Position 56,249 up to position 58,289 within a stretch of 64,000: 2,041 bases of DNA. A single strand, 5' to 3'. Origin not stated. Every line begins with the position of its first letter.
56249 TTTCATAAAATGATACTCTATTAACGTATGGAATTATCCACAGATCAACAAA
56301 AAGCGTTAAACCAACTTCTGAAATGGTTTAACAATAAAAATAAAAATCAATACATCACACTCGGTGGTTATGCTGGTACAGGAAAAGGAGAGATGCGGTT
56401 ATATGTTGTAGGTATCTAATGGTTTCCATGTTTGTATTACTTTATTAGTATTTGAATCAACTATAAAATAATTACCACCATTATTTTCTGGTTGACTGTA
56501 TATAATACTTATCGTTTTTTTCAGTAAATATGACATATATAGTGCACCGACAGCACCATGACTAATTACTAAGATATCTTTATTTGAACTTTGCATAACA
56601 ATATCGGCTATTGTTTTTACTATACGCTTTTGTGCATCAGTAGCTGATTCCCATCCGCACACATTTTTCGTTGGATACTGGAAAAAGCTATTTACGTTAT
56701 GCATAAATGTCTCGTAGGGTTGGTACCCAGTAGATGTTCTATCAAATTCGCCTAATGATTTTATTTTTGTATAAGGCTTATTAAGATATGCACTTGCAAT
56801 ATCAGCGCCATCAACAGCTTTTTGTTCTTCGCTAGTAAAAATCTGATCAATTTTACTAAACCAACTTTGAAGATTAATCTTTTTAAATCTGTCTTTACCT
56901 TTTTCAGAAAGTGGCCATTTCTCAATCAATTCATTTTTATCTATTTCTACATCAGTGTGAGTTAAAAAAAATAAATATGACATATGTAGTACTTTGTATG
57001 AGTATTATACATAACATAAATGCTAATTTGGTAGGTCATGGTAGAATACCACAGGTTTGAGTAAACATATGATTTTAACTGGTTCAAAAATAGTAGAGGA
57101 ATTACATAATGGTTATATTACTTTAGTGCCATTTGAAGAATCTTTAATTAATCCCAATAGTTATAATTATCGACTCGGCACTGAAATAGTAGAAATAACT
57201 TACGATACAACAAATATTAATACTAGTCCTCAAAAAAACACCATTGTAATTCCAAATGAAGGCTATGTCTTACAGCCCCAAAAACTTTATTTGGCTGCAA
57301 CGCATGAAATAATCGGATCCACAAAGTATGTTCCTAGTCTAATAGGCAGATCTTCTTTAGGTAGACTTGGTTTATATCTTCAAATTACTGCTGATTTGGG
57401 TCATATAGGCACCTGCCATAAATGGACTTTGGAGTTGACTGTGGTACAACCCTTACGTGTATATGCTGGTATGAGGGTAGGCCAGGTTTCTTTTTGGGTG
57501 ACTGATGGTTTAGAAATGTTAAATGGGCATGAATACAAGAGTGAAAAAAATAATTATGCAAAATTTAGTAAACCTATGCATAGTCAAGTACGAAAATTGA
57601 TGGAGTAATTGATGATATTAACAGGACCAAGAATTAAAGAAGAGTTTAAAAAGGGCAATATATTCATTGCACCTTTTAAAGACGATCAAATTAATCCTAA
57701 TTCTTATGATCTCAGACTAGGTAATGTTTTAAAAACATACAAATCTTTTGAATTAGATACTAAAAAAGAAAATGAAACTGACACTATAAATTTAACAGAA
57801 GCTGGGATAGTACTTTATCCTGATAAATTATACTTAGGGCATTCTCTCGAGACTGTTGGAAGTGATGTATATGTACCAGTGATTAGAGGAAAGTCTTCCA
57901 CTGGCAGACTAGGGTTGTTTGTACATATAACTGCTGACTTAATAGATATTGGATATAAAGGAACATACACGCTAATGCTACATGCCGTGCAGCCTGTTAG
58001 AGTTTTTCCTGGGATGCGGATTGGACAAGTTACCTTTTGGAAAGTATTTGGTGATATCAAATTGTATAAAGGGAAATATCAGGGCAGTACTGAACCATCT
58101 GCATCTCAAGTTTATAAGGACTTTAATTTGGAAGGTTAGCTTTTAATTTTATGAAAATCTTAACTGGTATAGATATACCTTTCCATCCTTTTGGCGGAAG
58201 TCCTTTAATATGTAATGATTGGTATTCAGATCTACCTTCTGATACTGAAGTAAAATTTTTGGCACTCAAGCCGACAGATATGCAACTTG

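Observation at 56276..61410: ~5-kb gene block bracketed by direct repeats of a helicase gene 5' end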

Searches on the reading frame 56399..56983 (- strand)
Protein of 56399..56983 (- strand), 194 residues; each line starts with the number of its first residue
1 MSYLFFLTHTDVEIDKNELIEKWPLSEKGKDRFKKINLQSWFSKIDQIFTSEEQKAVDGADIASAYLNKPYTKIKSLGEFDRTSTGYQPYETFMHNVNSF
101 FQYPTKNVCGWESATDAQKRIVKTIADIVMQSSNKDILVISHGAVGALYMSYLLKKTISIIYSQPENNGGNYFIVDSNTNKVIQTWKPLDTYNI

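Call 10: search_protein_families(library=pfam, proteins=[window:56399-56983:-], max_evalue=0.01)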
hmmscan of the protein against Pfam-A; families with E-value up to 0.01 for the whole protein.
window:56399-56983:- (194 aa): 1 family
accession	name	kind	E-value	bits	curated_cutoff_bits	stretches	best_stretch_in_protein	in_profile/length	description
PF00300.27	His_Phos_1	-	3.1e-13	50.3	21.7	1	24-164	24-169/194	Histidine phosphatase superfamily (branch 1)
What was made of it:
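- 56399..56983 (-): Cassette gene 1: histidine phosphatase (branch 1). PF00300, E 3e-13 (call 10).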

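Call 45: search_protein_families(library=padloc, proteins=[window:56399-56983:-], max_evalue=0.01)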
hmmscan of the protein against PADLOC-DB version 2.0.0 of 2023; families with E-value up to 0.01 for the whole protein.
window:56399-56983:- (194 aa): 0 families

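Call 46: search_protein_families(library=ncbifam, proteins=[window:56399-56983:-], max_evalue=0.001)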
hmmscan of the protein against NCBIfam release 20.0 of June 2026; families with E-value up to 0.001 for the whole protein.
window:56399-56983:- (194 aa): 4 families
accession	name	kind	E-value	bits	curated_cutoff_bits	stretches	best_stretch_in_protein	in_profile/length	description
TIGR03162.1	ribazole_cobC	equivalog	1.9e-11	43.7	162.9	1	5-170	2-172/176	alpha-ribazole phosphatase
NF005567.0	PRK07238.1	equivalog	2e-05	24.1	326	1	26-142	205-326/378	bifunctional RNase H/acid phosphatase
NF038349.1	dPGM_arch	equivalog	5.9e-05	23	225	1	20-143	21-138/194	2,3-diphosphoglycerate-dependent phosphoglycerate mutase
NF011580.0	PRK15004.1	equivalog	0.00054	20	250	0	22-179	24-185/203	adenosylcobalamin/alpha-ribazole phosphatase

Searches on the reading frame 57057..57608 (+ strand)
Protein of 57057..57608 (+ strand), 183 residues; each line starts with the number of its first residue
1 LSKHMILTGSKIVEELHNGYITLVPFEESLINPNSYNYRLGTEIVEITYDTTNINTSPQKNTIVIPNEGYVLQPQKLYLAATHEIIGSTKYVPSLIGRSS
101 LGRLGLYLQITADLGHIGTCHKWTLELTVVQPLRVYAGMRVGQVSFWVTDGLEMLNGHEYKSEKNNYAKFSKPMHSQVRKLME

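Call 10: search_protein_families(library=pfam, proteins=[window:57057-57608:+], max_evalue=0.01)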
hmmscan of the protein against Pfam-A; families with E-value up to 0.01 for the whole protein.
window:57057-57608:+ (183 aa): 1 family
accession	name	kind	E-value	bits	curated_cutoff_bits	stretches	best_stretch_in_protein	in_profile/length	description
PF22769.1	DCD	-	4.3e-29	102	27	1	6-147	1-151/153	dCTP deaminase-like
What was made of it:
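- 57057..57608 (+): Cassette gene 2: DCD1, a dCTP-deaminase-fold paralogue. It keeps the deaminase Glu (WTLEL) and lacks the dUTPase-type Asp (LGHIG). The real start is probably the ATG about 12 nt downstream. PF22769, E 4e-29 (call 10).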

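Call 45: search_protein_families(library=padloc, proteins=[window:57057-57608:+], max_evalue=0.01)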
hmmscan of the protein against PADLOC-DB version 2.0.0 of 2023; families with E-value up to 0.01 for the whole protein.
window:57057-57608:+ (183 aa): 0 families

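Call 46: search_protein_families(library=ncbifam, proteins=[window:57057-57608:+], max_evalue=0.001)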
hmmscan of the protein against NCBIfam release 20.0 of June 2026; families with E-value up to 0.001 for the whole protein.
window:57057-57608:+ (183 aa): 1 family
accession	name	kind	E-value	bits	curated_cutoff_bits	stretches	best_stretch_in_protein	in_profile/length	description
TIGR02274.1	dCTP_deam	equivalog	1.5e-20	73.7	92.8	1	6-176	1-178/180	dCTP deaminase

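Call 53: search_solved_structures(query=window:57057-57605:+, max_evalue=0.001, show_alignments=1)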
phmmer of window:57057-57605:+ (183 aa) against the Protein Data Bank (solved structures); distinct sequences matched with E-value up to 0.001: 11.
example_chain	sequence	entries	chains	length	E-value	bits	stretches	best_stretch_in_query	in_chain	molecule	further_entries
2qxx_A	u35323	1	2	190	6.9e-11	45.5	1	6-146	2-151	Deoxycytidine triphosphate deaminase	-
2qlp_A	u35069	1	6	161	7e-11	45.4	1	6-145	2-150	Deoxycytidine triphosphate deaminase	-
4a6a_A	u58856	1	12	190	2.3e-10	43.7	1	6-146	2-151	DEOXYCYTIDINE TRIPHOSPHATE DEAMINASE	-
4xjc_A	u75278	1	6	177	1.4e-08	37.9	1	5-148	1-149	Deoxycytidine triphosphate deaminase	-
1ogh_A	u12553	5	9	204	1.5e-06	31.4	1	5-169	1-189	BIFUNCTIONAL DEAMINASE/DIPHOSPHATASE | dCTP deaminase, dUMP-forming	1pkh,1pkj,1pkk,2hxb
3gf0_A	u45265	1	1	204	3.7e-06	30.1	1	5-169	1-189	dCTP deaminase, dUMP-forming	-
2hxd_A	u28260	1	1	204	8.3e-06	28.9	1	5-169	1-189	dCTP deaminase, dUMP-forming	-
1xs1_A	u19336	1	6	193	0.00034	23.6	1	64-151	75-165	Deoxycytidine triphosphate deaminase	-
2j4h_A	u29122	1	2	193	0.00048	23.2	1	64-151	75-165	DEOXYCYTIDINE TRIPHOSPHATE DEAMINASE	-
2v9x_A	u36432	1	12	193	0.00056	23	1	64-151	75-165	DEOXYCYTIDINE TRIPHOSPHATE DEAMINASE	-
1xs4_A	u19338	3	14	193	0.00056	23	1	64-151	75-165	Deoxycytidine triphosphate deaminase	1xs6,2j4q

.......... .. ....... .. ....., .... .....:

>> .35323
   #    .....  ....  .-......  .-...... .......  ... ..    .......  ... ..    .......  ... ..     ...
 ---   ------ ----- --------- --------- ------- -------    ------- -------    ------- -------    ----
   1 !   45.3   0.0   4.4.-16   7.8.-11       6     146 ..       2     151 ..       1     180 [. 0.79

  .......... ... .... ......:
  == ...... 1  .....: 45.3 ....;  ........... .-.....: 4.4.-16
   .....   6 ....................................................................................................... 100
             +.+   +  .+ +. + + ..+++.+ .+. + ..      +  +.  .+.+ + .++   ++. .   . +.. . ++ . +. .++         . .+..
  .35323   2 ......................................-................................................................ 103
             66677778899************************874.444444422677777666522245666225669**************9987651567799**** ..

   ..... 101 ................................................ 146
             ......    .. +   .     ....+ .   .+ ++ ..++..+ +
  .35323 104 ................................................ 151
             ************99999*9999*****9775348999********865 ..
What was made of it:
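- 57057..57608 (+): Aligned to PDB 2qxx (call 53).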

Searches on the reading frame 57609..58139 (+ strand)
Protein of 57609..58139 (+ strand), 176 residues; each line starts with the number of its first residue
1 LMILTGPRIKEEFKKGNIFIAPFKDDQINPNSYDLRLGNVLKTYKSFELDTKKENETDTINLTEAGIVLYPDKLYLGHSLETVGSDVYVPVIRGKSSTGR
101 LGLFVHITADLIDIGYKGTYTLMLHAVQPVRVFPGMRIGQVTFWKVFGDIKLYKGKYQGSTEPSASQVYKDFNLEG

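Call 10: search_protein_families(library=pfam, proteins=[window:57609-58139:+], max_evalue=0.01)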
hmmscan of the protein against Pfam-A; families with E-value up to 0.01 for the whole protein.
window:57609-58139:+ (176 aa): 2 families
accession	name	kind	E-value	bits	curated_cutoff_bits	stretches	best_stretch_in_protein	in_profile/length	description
PF22769.1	DCD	-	3.2e-40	138.2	27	1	3-145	1-152/153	dCTP deaminase-like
PF06559.16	DCD_N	-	2.9e-09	37.4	21.4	1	4-143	5-160/164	2'-deoxycytidine 5'-triphosphate deaminase (DCD) N-terminal domain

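Call 45: search_protein_families(library=padloc, proteins=[window:57609-58139:+], max_evalue=0.01)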
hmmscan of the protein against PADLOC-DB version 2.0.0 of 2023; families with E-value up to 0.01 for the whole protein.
window:57609-58139:+ (176 aa): 0 families

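Call 46: search_protein_families(library=ncbifam, proteins=[window:57609-58139:+], max_evalue=0.001)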
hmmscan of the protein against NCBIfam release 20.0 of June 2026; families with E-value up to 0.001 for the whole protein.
window:57609-58139:+ (176 aa): 3 families
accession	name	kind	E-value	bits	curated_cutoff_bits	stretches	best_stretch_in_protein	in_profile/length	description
TIGR02274.1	dCTP_deam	equivalog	4.1e-31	108.1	92.8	1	3-167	1-179/180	dCTP deaminase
NF002598.0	PRK02253.1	equivalog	5.4e-09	35.8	130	1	21-159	23-163/167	deoxyuridine 5'-triphosphate nucleotidohydrolase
NF005734.0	PRK07559.1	equivalog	8.8e-09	34.6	283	1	4-145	12-169/368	2'-deoxycytidine 5'-triphosphate deaminase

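Call 52: search_solved_structures(query=window:57609-58136:+, max_evalue=0.001, show_alignments=2)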
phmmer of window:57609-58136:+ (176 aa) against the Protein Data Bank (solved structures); distinct sequences matched with E-value up to 0.001: 14.
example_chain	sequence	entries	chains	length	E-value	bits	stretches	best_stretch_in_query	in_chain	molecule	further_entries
2qxx_A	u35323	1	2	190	1.1e-19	73.8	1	2-172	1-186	Deoxycytidine triphosphate deaminase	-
4a6a_A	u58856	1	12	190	4.1e-19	72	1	2-172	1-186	DEOXYCYTIDINE TRIPHOSPHATE DEAMINASE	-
4xjc_A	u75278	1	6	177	6.5e-19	71.3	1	2-171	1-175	Deoxycytidine triphosphate deaminase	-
2qlp_A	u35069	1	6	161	4.1e-18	68.7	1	2-144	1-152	Deoxycytidine triphosphate deaminase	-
3gf0_A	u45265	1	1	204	2.5e-11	46.6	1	3-149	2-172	dCTP deaminase, dUMP-forming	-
2hxd_A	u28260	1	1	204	3.5e-11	46.2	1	3-149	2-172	dCTP deaminase, dUMP-forming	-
1ogh_A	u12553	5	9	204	4.3e-11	45.9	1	3-149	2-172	BIFUNCTIONAL DEAMINASE/DIPHOSPHATASE | dCTP deaminase, dUMP-forming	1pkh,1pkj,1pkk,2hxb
1xs4_A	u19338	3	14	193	7.6e-11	45.1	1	15-153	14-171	Deoxycytidine triphosphate deaminase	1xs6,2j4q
1xs1_A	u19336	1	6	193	1e-10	44.6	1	15-153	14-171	Deoxycytidine triphosphate deaminase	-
2v9x_A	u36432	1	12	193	1.3e-10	44.3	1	15-153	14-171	DEOXYCYTIDINE TRIPHOSPHATE DEAMINASE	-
2j4h_A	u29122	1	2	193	2.6e-09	40.1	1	15-153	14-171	DEOXYCYTIDINE TRIPHOSPHATE DEAMINASE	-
9ln0_A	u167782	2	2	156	3.2e-09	39.8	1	16-165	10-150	dCTP deaminase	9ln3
8y1w_A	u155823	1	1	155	7.1e-08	35.4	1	17-161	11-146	dCTP deaminase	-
2yzj_A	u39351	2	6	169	4.9e-07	32.7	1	4-160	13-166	167aa long hypothetical dUTPase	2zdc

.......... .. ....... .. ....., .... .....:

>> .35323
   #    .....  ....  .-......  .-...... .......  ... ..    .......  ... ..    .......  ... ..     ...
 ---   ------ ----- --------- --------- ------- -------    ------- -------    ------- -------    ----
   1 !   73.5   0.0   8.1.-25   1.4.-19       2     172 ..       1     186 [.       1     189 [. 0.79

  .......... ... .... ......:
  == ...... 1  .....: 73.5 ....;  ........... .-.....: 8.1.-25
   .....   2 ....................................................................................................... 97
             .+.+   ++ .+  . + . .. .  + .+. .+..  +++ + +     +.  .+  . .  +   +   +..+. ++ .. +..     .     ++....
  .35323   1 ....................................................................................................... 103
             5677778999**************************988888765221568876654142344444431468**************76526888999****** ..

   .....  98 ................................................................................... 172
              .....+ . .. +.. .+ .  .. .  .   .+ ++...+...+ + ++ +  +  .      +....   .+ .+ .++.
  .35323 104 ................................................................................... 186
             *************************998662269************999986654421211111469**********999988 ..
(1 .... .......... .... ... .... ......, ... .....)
